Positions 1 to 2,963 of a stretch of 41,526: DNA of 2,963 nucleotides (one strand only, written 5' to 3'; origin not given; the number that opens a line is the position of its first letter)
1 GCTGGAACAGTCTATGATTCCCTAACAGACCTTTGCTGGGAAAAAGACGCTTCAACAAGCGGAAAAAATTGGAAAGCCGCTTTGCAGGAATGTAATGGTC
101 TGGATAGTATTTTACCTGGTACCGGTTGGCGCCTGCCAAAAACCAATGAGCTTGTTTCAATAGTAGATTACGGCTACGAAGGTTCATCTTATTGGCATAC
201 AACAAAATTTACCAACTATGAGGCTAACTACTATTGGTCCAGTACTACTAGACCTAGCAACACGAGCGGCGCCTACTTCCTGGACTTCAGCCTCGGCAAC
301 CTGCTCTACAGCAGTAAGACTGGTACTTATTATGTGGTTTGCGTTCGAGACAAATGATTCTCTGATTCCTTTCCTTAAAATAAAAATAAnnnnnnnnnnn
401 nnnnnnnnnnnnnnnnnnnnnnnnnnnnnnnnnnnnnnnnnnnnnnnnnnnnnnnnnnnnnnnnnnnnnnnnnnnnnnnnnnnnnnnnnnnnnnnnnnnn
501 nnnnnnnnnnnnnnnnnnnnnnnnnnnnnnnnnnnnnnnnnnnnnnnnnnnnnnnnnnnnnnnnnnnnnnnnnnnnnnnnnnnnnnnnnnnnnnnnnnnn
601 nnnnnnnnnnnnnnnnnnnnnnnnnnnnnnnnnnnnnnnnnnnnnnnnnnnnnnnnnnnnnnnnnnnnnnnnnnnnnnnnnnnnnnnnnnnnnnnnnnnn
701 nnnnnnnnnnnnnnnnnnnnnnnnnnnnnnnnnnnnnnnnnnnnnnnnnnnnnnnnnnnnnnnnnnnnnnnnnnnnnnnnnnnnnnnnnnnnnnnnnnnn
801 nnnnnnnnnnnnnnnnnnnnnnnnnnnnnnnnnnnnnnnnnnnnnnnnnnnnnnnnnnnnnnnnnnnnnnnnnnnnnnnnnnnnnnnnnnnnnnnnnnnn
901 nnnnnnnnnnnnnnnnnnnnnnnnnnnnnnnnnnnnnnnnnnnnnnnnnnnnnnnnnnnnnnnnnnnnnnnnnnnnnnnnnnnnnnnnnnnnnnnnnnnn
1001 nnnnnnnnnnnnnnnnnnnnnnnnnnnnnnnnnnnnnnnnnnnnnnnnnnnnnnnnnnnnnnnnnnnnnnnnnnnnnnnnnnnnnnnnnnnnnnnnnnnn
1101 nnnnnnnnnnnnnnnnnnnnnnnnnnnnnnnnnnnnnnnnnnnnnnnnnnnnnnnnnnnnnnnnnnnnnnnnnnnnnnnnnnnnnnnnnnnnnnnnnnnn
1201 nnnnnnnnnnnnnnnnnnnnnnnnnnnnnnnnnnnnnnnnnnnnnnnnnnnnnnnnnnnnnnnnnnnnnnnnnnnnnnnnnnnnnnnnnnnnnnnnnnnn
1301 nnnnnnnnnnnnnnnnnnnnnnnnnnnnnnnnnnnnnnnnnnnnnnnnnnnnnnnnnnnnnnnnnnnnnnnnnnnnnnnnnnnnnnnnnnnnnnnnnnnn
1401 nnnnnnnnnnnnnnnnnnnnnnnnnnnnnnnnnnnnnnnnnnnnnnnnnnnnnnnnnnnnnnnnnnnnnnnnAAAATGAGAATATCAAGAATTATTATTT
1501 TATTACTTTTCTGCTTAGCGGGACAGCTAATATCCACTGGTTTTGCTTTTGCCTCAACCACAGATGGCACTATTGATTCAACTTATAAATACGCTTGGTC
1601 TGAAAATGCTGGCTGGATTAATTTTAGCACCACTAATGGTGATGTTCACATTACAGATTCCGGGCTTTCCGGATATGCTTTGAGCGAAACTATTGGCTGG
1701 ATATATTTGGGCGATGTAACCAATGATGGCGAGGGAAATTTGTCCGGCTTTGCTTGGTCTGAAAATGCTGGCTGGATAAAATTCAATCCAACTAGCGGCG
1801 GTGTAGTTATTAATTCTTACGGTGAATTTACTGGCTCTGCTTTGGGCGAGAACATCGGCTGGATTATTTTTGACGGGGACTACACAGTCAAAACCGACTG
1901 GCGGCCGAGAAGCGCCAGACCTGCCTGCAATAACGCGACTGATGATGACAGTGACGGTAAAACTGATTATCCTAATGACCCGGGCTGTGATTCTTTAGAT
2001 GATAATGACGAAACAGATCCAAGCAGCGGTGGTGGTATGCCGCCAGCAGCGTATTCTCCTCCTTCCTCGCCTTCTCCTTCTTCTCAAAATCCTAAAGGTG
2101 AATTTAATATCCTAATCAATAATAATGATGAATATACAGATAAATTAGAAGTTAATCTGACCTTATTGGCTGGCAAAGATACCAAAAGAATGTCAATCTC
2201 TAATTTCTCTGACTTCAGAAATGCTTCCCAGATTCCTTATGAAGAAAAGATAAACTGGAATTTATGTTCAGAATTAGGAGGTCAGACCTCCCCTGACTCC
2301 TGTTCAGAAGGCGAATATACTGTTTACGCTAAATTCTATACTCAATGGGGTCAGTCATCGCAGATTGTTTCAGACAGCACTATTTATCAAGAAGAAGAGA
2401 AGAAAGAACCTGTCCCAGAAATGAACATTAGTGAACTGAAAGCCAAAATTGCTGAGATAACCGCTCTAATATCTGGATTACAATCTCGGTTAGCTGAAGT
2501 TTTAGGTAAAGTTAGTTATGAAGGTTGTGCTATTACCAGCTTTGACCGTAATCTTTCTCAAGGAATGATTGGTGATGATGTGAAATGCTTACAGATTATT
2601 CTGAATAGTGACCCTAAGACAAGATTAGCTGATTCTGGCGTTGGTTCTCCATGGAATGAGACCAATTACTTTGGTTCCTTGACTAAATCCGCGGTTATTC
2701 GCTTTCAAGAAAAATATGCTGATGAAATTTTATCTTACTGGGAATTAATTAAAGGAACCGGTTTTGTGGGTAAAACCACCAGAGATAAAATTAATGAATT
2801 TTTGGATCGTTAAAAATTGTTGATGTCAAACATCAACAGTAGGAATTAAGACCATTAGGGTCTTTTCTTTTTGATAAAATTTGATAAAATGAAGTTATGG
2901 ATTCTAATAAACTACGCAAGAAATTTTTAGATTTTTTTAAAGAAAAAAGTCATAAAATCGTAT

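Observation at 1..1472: Diversity-generating retroelement: DGR-type RT abutting a DUF1566 target, with no template repeat or avd visible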

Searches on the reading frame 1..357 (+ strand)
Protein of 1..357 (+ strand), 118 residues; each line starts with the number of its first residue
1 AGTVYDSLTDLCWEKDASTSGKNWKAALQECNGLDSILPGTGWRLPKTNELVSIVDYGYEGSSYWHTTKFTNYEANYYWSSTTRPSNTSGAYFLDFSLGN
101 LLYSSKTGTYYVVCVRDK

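Call 4: search_protein_families(library=pfam, proteins=[window:1-357:+], max_evalue=0.01)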
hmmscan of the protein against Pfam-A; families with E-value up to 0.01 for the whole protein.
window:1-357:+ (118 aa): 1 family
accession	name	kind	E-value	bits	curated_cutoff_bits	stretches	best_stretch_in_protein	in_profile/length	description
PF07603.17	Lcl_C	-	1.9e-25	89.9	34.9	1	2-116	1-117/117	Lcl C-terminal domain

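Call 8: find_homologous_proteins(query=window:1-357:+)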
Query window:1-357:+ (118 aa): 1 proteins with E <= 0.001 among 2 candidates.
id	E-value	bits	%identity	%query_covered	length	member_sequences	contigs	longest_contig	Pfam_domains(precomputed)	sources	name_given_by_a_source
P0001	7.6e-15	73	45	94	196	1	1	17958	PF07603.18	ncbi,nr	ncbi:MAG: DUF1566 domain-containing protein [Elusimicrobiota bacterium]|nr:DUF1566 domain-containing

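Call 22: find_encoding_contigs(protein=window:1-357:+, flank=10000, max_places=10)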
Protein window:1-357:+ (118 aa): no gene with exactly this product is on record in the collection.

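Call 33: search_protein_families(library=ncbifam, proteins=[window:1-357:+], max_evalue=0.01)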
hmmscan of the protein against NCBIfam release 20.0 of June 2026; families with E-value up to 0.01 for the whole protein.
window:1-357:+ (118 aa): 2 families
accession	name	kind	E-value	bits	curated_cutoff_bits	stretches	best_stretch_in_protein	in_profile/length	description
NF047850.1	Lsa25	exception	3.6e-06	26.9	260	1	28-116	119-207/207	surface adhesin Lsa25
NF052322.1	FimD_tip_adhes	equivalog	0.0017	17.2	170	1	41-117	597-662/664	fimbrial tip adhesin FimD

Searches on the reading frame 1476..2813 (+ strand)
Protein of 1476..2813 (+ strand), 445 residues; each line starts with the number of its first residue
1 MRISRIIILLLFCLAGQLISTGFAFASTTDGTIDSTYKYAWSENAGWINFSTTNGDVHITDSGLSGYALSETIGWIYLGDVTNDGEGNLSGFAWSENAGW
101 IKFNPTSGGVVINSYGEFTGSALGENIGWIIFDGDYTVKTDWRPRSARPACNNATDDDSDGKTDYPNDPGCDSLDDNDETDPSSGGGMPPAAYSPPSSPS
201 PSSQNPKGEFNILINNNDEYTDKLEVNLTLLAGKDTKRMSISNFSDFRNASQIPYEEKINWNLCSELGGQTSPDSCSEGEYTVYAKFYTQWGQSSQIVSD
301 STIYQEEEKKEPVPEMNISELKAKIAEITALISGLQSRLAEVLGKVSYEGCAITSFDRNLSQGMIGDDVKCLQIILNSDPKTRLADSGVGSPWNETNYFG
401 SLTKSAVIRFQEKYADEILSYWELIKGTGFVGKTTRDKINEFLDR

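Call 4: search_protein_families(library=pfam, proteins=[window:1476-2813:+], max_evalue=0.01)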
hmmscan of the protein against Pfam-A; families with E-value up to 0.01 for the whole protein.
window:1476-2813:+ (445 aa): 1 family
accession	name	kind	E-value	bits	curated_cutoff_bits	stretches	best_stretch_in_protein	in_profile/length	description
PF01471.23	PG_binding_1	-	0.00058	20.4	23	1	382-414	10-41/57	Putative peptidoglycan binding domain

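Call 18: find_encoding_contigs(protein=window:1476-2813:+, flank=10000, max_places=10)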
Protein window:1476-2813:+ (445 aa): 3 contigs read that carry it; 1 place shown.
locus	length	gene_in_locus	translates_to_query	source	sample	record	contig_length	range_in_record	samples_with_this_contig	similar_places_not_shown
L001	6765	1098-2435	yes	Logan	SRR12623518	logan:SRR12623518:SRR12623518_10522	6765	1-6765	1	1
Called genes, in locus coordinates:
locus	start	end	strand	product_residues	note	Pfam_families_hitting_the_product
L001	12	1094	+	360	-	PF00078:RVT_1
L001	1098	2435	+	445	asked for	-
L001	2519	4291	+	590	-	PF01411:tRNA-synt_2c, PF07973:tRNA_SAD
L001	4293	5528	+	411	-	-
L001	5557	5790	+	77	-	PF01176:eIF-1a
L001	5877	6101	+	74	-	-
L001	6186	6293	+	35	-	-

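Call 33: search_protein_families(library=ncbifam, proteins=[window:1476-2813:+], max_evalue=0.01)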
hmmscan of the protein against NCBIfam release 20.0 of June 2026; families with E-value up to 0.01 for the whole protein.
window:1476-2813:+ (445 aa): 0 families
